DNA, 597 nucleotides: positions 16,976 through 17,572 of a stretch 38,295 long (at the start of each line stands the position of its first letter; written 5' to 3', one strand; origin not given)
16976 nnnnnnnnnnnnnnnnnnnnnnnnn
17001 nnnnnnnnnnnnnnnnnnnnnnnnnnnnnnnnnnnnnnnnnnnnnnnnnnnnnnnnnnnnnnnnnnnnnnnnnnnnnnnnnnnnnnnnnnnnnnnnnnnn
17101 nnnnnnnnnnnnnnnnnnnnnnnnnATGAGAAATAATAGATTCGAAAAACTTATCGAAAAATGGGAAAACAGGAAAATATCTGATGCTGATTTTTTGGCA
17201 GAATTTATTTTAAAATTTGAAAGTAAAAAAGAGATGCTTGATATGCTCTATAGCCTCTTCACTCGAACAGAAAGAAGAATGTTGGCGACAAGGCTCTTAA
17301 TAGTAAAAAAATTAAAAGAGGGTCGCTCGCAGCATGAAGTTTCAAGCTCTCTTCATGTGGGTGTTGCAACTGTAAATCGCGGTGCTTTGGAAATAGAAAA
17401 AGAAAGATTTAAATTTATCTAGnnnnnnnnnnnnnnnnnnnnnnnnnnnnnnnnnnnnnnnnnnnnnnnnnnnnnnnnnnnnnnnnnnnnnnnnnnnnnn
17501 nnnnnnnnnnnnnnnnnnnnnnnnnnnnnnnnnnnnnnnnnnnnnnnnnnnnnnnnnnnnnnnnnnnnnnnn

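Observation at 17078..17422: TrpR-family gene with an E. coli-type trp operator over its own -10, back-to-back with the T-box/trpE promoter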

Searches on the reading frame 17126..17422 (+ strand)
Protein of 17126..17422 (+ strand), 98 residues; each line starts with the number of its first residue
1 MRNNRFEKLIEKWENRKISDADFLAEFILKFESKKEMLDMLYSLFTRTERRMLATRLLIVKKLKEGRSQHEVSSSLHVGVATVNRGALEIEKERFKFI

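Call 3: search_protein_families(library=pfam, proteins=[window:17126-17422:+], max_evalue=1)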
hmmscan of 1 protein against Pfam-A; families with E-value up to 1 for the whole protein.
window:17126-17422:+ (98 aa): 4 families
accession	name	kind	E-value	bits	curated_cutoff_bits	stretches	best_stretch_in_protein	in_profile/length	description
PF01371.25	Trp_repressor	-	7.2e-13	48.9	27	1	22-92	4-75/88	Trp repressor protein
PF13384.12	HTH_23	-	0.0067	16.7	24.6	1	54-85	5-36/50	Homeodomain-like domain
PF13542.12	HTH_Tnp_ISL3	-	0.19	11.7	27.4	1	58-85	19-45/51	Helix-turn-helix domain of transposase family ISL3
PF25787.1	HTH_SB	-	0.29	11.4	43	1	55-84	11-40/53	Sleeping Beauty transposase HTH domain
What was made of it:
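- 17126..17422 (+): TrpR-like repressor gene, 98 aa. An in-frame GTG at 17120 would give 100 aa. PF01371 at 48.9 bits (call 3).
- On TrpR (Trp repressor family, PF01371 / TIGR01321): 48.9 bits against 27 (call 3).
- Checked: Protein: the product matches Pfam Trp_repressor PF01371 at 48.9 bits against a gathering score of 27 (call 3).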

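Call 4: search_protein_families(library=ncbifam, proteins=[window:17126-17422:+], max_evalue=1)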
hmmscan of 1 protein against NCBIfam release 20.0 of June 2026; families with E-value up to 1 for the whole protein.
window:17126-17422:+ (98 aa): 3 families
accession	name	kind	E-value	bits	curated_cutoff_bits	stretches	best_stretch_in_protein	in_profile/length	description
TIGR01321.1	TrpR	equivalog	3.8e-10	40.1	67.25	1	23-91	11-80/94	trp operon repressor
TIGR02531.1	yecD_yerC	hypoth_equivalog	4.2e-05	23.9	42.2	1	21-85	5-69/88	YerC/YecD family TrpR-related protein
NF011896.0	PRK15369.1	equivalog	0.092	12.3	242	1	47-89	144-187/211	two component system response regulator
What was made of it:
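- On TrpR (Trp repressor family, PF01371 / TIGR01321): 40.1 bits against 67.25 (call 4).
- On HisR / YerC-YecD (TIGR02531): 23.9 bits against 42.2 (call 4).
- PF01371 at 48.9 bits (call 3); TIGR01321 is the best NCBIfam model (call 4). The protein is below the TIGR01321 equivalog cut-off (40.1 against 67.25) (call 4).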

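Call 11: find_homologous_proteins(query=window:17126-17422:+, max_evalue=0.001)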
Query window:17126-17422:+ (98 aa): 1 proteins with E <= 0.001 among 4 candidates.
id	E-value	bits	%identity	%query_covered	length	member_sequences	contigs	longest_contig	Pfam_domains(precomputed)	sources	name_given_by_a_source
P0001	2.5e-54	199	100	100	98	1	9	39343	PF01371.26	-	-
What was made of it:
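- Tried and rejected: The word-index protein search found only the protein itself (call 11).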

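Call 12: find_related_loci(query=window:17126-17422:+, collection=genome_contigs, flank=6000)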
Query window:17126-17422:+ (98 aa) in genome_contigs; peptide patterns used: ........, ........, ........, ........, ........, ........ (x = any residue, [..] = any of these).
599 stretches matched a pattern, but none encodes a relative of the query by tblastn (E <= 1e-3).
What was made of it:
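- Tried and rejected: A single-protein search of GTDB genomes for the window protein found no relative (call 12).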

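Call 13: find_encoding_contigs(protein=P0001, flank=3000, max_places=10)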
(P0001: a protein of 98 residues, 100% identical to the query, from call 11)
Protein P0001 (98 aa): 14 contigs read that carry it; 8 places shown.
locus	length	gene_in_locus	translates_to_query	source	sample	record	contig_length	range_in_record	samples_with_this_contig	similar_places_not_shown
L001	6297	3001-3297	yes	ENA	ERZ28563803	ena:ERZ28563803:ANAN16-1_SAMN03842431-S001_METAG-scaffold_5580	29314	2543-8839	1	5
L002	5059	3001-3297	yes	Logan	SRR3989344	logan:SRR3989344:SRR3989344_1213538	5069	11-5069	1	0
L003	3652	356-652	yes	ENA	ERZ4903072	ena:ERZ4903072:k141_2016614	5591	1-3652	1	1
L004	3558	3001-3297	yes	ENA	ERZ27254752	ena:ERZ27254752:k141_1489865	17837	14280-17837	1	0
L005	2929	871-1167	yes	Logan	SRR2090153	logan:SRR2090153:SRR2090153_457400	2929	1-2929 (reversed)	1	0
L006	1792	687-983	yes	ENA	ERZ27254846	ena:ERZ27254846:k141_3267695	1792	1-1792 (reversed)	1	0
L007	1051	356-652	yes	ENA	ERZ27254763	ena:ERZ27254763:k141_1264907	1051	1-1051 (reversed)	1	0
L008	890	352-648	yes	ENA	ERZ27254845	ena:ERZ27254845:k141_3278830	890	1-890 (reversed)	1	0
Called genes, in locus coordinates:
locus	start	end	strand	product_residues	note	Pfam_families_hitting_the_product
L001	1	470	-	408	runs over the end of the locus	PF01702:TGT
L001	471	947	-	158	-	PF00254:FKBP_C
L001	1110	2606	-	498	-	PF04715:, PF00425:Chorismate_bind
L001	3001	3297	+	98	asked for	PF01371:Trp_repressor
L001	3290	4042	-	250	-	PF02129:Peptidase_S15 (weak), PF12146:Hydrolase_4 (weak)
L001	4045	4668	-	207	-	PF04199:Cyclase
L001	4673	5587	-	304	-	PF02826:2-Hacid_dh_C (weak), PF03446:NAD_binding_2, PF03807:F420_oxidored, PF00393:6PGD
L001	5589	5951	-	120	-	PF01242:PTPS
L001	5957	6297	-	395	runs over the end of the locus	PF00479:G6PD_N, PF02781:G6PD_C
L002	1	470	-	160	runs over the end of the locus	?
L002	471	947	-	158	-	PF00254:FKBP_C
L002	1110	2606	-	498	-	PF04715:, PF00425:Chorismate_bind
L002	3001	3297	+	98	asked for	PF01371:Trp_repressor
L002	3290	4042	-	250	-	PF02129:Peptidase_S15 (weak), PF12146:Hydrolase_4 (weak)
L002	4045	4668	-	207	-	PF04199:Cyclase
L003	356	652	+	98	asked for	PF01371:Trp_repressor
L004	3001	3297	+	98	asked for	PF01371:Trp_repressor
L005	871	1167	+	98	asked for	PF01371:Trp_repressor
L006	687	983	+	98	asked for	PF01371:Trp_repressor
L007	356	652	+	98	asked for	PF01371:Trp_repressor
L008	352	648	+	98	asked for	PF01371:Trp_repressor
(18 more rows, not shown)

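Call 18: search_protein_representatives(protein=window:17126-17422:+)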
Query: 98 residues. Proteins with E-value up to 0.001 (for the whole library): 170; up to 1e-10: 9; up to 1e-30: 1. The best 150 are listed.
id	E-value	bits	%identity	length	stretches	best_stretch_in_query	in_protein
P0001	7.8e-55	198.5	100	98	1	1-98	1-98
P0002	2.5e-19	85.2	49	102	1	3-98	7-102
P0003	1.1e-17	79.9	49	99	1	3-98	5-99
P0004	1.3e-17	79.8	52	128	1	3-98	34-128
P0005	4.4e-15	71.7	48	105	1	10-98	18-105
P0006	1.7e-12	63.4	43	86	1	17-98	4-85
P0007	8.5e-12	61.2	39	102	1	5-97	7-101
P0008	5.2e-11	58.7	48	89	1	22-96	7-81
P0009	1.0e-10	57.8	43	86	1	24-97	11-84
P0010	1.1e-09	54.4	45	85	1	24-98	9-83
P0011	1.6e-09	54.0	43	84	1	22-97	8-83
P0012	2.1e-09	53.6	38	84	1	27-94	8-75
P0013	7.0e-09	51.9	43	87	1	23-90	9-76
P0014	7.9e-09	51.7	45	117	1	23-96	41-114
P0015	8.0e-09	51.7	43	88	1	23-97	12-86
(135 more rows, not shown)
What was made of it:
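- Tried and rejected: Relatives came from the exhaustive HMMER search (call 18).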

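Call 22: find_homologous_proteins(query=A1, max_evalue=1e-8)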
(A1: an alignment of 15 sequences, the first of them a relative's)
Query A1 (15 sequences) (98 aa, profile of the alignment): 676 proteins with E <= 1e-8 among 3156 candidates; the best 120 are listed.
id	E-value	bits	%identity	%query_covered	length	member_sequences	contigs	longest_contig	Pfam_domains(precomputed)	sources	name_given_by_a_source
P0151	4.7e-31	125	48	88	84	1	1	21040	PF01371.26,PF13384.13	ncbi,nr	ncbi:helix-turn-helix domain-containing protein [Candidatus Roizmanbacteria bacterium]|nr:helix-turn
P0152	5.6e-31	124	47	77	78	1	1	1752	PF01371.26,PF13384.13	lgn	-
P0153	6.0e-31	124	56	65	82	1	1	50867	PF01371.26,PF13384.13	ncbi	-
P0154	6.1e-31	124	49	81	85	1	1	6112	PF01371.26,PF13384.13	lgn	-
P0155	9.5e-31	124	43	83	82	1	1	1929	PF01371.26,PF13384.13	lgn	-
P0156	1.1e-30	123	45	77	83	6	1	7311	PF01371.26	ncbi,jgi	jgi:TrpR family trp operon transcriptional repressor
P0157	1.1e-30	123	43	88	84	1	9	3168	PF01371.26,PF13384.13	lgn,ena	-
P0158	1.5e-30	123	51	77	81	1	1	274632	PF01371.26,PF13384.13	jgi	jgi:TrpR family trp operon transcriptional repressor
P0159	1.5e-30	123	51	71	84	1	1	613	PF01371.26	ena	-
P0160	1.9e-30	123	46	84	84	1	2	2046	PF01371.26,PF13384.13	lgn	-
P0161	2.3e-30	122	46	76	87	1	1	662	PF01371.26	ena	-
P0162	2.3e-30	122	47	74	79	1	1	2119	PF01371.26,PF13384.13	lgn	-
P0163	2.5e-30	122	52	77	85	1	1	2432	PF01371.26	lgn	-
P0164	2.8e-30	122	37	100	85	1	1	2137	PF01371.26,PF13384.13,PF02796.22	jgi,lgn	jgi:TrpR family trp operon transcriptional repressor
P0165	3.2e-30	122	48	81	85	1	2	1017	PF01371.26,PF13384.13,PF02796.22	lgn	-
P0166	3.2e-30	122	44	89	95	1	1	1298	PF01371.26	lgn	-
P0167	3.3e-30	122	47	77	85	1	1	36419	PF01371.26,PF13384.13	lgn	-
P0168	3.4e-30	122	45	77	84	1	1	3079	PF01371.26,PF13384.13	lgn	-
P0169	3.6e-30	122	49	77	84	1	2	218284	PF01371.26,PF13384.13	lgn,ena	-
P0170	3.6e-30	122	45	84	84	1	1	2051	PF01371.26,PF13384.13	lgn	-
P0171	3.7e-30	122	48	74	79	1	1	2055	PF01371.26,PF13384.13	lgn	-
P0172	3.8e-30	122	45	84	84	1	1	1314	PF01371.26,PF13384.13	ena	-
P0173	4.0e-30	122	46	82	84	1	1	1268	PF01371.26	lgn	-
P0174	4.6e-30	121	43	86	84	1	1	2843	PF01371.26,PF13384.13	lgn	-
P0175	4.6e-30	121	48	79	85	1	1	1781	PF01371.26,PF13384.13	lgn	-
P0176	4.8e-30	121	51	74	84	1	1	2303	PF01371.26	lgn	-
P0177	5.0e-30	121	42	88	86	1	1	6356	PF01371.26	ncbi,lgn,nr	ncbi:transcriptional regulator [Candidatus Roizmanbacteria bacterium]|nr:transcriptional regulator [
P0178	5.3e-30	121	47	79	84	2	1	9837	PF01371.26,PF13384.13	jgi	-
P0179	5.3e-30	121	44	77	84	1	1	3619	PF01371.26,PF13384.13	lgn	-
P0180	5.4e-30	121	49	74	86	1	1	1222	PF01371.26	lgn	-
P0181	5.9e-30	121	51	79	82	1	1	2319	PF01371.26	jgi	jgi:TrpR family trp operon transcriptional repressor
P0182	6.2e-30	121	43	73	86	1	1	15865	PF01371.26,PF13384.13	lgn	-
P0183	6.4e-30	121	45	77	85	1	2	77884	PF01371.26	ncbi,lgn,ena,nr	ncbi:MAG: TrpR family transcriptional regulator, trp operon repressor [Microgenomates group bacteriu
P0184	6.4e-30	121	54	76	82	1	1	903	PF01371.26,PF13384.13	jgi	jgi:TrpR family trp operon transcriptional repressor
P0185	6.6e-30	121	47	79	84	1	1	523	PF01371.26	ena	-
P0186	6.6e-30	121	45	77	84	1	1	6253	PF01371.26,PF13384.13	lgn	-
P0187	6.8e-30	121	49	80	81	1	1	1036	PF01371.26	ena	-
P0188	6.8e-30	121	45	77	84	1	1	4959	PF01371.26,PF13384.13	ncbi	-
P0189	6.8e-30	121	44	69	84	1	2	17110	PF01371.26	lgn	-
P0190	6.9e-30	121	45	77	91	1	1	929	PF01371.26,PF13384.13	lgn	-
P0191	7.1e-30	121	43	86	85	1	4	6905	PF01371.26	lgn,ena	-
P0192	7.3e-30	121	48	79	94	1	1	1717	PF01371.26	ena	-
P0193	8.1e-30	121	44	79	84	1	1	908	PF01371.26,PF13384.13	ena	-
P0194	8.1e-30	121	45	77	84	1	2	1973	PF01371.26,PF13384.13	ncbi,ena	-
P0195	8.2e-30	121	45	82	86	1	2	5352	PF01371.26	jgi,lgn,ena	-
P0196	8.5e-30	121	48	77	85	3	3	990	PF01371.26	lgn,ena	-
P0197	9.1e-30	120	45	77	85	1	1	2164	PF01371.26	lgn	-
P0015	9.3e-30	120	44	77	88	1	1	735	PF01371.26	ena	-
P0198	9.9e-30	120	55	79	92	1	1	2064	PF01371.26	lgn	-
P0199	9.9e-30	120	45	77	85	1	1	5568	PF01371.26,PF13384.13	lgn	-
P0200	1.0e-29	120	43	68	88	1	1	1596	PF01371.26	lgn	-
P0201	1.0e-29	120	53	71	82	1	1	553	PF01371.26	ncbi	-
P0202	1.0e-29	120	48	79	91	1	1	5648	PF01371.26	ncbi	-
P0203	1.0e-29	120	44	77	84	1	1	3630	PF01371.26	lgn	-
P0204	1.1e-29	120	47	77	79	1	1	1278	PF01371.26,PF13384.13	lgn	-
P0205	1.1e-29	120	41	100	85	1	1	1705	PF01371.26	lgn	-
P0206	1.2e-29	120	43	79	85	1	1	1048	PF01371.26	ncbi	-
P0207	1.2e-29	120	44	77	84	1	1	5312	PF01371.26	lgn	-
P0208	1.3e-29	120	44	77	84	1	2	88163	PF01371.26,PF13384.13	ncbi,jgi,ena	-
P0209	1.3e-29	120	49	77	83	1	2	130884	PF01371.26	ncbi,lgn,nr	ncbi:MAG TPA: Trp family transcriptional regulator [Patescibacteria group bacterium]|nr:Trp family t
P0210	1.3e-29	120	49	79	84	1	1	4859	PF01371.26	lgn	-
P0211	1.3e-29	120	43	77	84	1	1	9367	PF01371.26,PF13384.13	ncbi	-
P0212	1.4e-29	120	49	82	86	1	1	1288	PF01371.26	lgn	-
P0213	1.4e-29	120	41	86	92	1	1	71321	PF01371.26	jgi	jgi:TrpR family trp operon transcriptional repressor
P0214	1.4e-29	120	49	77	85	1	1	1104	PF01371.26,PF13384.13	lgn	-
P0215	1.4e-29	120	45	77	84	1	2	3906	PF01371.26,PF13384.13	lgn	-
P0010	1.4e-29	120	45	77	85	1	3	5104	PF01371.26,PF13384.13,PF13936.13,PF13518.13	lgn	-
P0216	1.4e-29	120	45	80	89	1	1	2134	PF01371.26,PF13384.13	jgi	-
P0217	1.5e-29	120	43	77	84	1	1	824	PF01371.26,PF13384.13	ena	-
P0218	1.6e-29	120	47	79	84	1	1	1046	PF01371.26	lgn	-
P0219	1.6e-29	120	45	77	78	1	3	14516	PF01371.26,PF13384.13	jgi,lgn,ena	-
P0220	1.8e-29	120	47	77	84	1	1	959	PF01371.26,PF13384.13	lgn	-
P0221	1.8e-29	120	49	77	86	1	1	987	PF01371.26,PF13384.13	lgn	-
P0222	1.8e-29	119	45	83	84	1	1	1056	PF01371.26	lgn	-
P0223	1.9e-29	119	43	86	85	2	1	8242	PF01371.26,PF13384.13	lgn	-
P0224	1.9e-29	119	43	70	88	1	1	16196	PF01371.26,PF13384.13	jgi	jgi:TrpR family trp operon transcriptional repressor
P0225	2.0e-29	119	45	77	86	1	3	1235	PF01371.26,PF13384.13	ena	-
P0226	2.0e-29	119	43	83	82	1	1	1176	PF01371.26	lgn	-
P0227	2.0e-29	119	46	81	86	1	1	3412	PF01371.26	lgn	-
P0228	2.2e-29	119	44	77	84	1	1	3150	PF01371.26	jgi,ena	-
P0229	2.2e-29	119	43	77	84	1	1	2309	PF01371.26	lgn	-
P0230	2.4e-29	119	44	77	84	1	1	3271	PF01371.26,PF13384.13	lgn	-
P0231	2.4e-29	119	42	83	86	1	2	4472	PF01371.26,PF13384.13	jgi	jgi:TrpR family trp operon transcriptional repressor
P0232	2.6e-29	119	47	78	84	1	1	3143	PF01371.26,PF13384.13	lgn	-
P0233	2.7e-29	119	46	76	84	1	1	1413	PF01371.26,PF13384.13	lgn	-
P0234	2.7e-29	119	45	67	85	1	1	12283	PF01371.26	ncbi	-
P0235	2.7e-29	119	48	77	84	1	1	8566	PF01371.26,PF13384.13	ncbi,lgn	-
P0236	2.8e-29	119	43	79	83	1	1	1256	PF01371.26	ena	-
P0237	2.8e-29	119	43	81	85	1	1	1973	PF01371.26,PF13384.13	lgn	-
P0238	2.9e-29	119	46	83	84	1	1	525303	PF01371.26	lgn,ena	-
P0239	2.9e-29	119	47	77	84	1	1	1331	PF01371.26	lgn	-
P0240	3.0e-29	119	47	77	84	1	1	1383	PF01371.26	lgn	-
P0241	3.1e-29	119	47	85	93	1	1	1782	PF01371.26,PF13384.13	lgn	-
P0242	3.2e-29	119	47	77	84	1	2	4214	PF01371.26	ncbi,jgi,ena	-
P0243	3.6e-29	119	45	77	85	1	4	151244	PF01371.26,PF13384.13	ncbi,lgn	-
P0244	3.6e-29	118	47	76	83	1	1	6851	PF01371.26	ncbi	-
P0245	3.7e-29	118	43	77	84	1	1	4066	PF01371.26,PF13384.13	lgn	-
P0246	4.0e-29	118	45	79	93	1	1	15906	PF01371.26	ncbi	-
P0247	4.0e-29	118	43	77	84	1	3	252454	PF01371.26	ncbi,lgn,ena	-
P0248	4.1e-29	118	42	68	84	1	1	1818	PF01371.26,PF13384.13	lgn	-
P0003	4.1e-29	118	49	98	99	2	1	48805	PF01371.26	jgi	jgi:TrpR family transcriptional regulator, trp operon repressor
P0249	4.2e-29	118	43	86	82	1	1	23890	PF01371.26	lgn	-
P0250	4.3e-29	118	49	77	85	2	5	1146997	PF01371.26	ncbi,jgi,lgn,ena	jgi:TrpR family trp operon transcriptional repressor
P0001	4.5e-29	118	100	100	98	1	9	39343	PF01371.26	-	-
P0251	4.9e-29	118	47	77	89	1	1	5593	PF01371.26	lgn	-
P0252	4.9e-29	118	49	77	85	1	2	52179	PF01371.26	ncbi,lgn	-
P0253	5.1e-29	118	40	79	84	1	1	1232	PF01371.26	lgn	-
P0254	5.5e-29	118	46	69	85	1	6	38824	PF01371.26,PF13384.13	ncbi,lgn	-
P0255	5.6e-29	118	47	79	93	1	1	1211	PF01371.26,PF13384.13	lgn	-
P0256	5.6e-29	118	48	68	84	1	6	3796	PF01371.26,PF13384.13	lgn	-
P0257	5.6e-29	118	41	82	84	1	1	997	PF01371.26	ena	-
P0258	5.7e-29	118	47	77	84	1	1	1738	PF01371.26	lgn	-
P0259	5.8e-29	118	43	79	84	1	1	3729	PF01371.26,PF13384.13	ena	-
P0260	5.9e-29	118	42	87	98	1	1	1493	PF01371.26,PF13384.13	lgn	-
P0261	5.9e-29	118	46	81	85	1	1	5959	PF01371.26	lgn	-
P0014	6.1e-29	118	46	73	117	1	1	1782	PF01371.26,PF13518.13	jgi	jgi:TrpR family trp operon transcriptional repressor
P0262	6.1e-29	118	49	79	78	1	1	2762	PF01371.26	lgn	-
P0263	6.1e-29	118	44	77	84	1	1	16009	PF01371.26,PF13384.13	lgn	-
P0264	6.2e-29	118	45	79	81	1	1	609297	PF01371.26,PF13384.13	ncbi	-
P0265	6.7e-29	118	43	79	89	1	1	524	PF01371.26,PF13384.13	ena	-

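Call 23: find_encoding_contigs(protein=P0003, flank=5000, max_places=4)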
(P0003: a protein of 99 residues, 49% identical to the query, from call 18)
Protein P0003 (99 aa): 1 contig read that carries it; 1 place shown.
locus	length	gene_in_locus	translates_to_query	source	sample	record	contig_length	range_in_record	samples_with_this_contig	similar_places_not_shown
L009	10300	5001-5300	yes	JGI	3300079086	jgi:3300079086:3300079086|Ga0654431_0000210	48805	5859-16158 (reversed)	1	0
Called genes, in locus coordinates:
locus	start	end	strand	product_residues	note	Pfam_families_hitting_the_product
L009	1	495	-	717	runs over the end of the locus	PF00270:DEAD (faint), PF04851:ResIII, PF17757:UvrB_inter, PF27431:UvrB_3rd, PF00271:Helicase_C, PF12344:UvrB, PF02151:UVR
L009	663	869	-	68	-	-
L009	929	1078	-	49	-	-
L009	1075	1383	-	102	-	-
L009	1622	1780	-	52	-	-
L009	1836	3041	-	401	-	PF01702:TGT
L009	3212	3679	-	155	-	PF00254:FKBP_C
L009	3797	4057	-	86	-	-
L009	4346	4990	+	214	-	-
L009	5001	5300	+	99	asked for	PF01371:Trp_repressor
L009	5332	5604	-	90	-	-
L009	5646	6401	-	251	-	PF12146:Hydrolase_4 (faint), PF12697:Abhydrolase_6 (faint)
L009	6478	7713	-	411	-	PF02812:ELFV_dehydrog_N, PF00208:ELFV_dehydrog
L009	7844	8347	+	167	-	PF09990:DUF2231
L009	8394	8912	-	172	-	-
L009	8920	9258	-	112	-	PF04020:Phage_holin_4_2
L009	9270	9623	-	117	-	PF06305:LapA_dom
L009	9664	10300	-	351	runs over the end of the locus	PF00704:Glyco_hydro_18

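Call 24: find_encoding_contigs(protein=P0002, flank=5000, max_places=4)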
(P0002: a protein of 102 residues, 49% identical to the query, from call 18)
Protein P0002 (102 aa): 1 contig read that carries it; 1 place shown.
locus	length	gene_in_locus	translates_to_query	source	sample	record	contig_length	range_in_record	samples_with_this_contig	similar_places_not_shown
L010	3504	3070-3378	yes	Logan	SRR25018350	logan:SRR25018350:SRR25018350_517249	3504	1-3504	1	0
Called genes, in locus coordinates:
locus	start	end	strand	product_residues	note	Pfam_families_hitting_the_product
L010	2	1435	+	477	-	?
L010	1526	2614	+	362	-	PF00226:DnaJ, PF01556:DnaJ_C, PF00684:DnaJ_CXXCXGXG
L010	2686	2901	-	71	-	-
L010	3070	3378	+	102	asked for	PF01371:Trp_repressor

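Call 34: search_solved_structures(query=window:17126-17422:+, max_evalue=1, show_alignments=3)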
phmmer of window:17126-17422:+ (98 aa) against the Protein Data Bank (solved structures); distinct sequences matched with E-value up to 1: 22.
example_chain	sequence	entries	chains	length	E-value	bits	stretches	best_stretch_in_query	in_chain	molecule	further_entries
6f7f_B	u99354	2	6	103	6.2e-05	26.5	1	38-90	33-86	Trp operon repressor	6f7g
1rcs_A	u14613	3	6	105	6.4e-05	26.4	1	38-90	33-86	TRP REPRESSOR | HOLO TRP REPRESSOR | APO TRP REPRESSOR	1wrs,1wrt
1trr_A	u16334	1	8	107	6.6e-05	26.4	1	38-90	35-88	PROTEIN (TRP REPRESSOR)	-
1co0_A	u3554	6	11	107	6.7e-05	26.4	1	38-90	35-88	TRP OPERON REPRESSOR | TRP REPRESSOR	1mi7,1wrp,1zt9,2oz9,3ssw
1tro_A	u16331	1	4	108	6.8e-05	26.4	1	38-90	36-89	PROTEIN (TRP REPRESSOR)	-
3wrp_A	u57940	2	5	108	6.9e-05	26.3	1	38-90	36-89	TRP REPRESSOR | Trp operon repressor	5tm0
6ejw_A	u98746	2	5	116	7.9e-05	26.1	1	38-90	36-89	Trp operon repressor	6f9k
1jhg_A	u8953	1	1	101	8e-05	26.1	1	38-90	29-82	TRP OPERON REPRESSOR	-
6st7_A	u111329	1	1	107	9.4e-05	25.9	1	38-90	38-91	Trp operon repressor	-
6st6_A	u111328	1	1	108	9.7e-05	25.9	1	38-90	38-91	Trp operon repressor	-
7os9_AA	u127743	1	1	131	0.0001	25.8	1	38-90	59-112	Trp operon repressor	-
6fal_A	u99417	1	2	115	0.00011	25.7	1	38-88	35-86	Trp operon repressor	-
6ejz_A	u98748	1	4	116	0.00011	25.7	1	38-88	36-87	Trp operon repressor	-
2xdi_A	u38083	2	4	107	0.00025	24.6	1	38-90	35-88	TRP OPERON REPRESSOR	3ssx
6eni_A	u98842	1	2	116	0.00065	23.2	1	38-88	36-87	Trp operon repressor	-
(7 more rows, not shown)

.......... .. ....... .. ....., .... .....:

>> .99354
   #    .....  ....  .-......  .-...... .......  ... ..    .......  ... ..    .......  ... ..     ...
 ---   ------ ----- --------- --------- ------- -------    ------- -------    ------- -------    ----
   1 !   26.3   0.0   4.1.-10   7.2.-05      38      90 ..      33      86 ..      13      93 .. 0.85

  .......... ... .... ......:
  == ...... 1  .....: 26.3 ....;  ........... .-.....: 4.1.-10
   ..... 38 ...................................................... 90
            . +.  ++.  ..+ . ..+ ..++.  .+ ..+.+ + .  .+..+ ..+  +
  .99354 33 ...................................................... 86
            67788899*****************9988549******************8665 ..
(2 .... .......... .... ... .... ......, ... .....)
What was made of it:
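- The TrpR HMM and PDB scores exceed the YerC ones (calls 4, 34).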
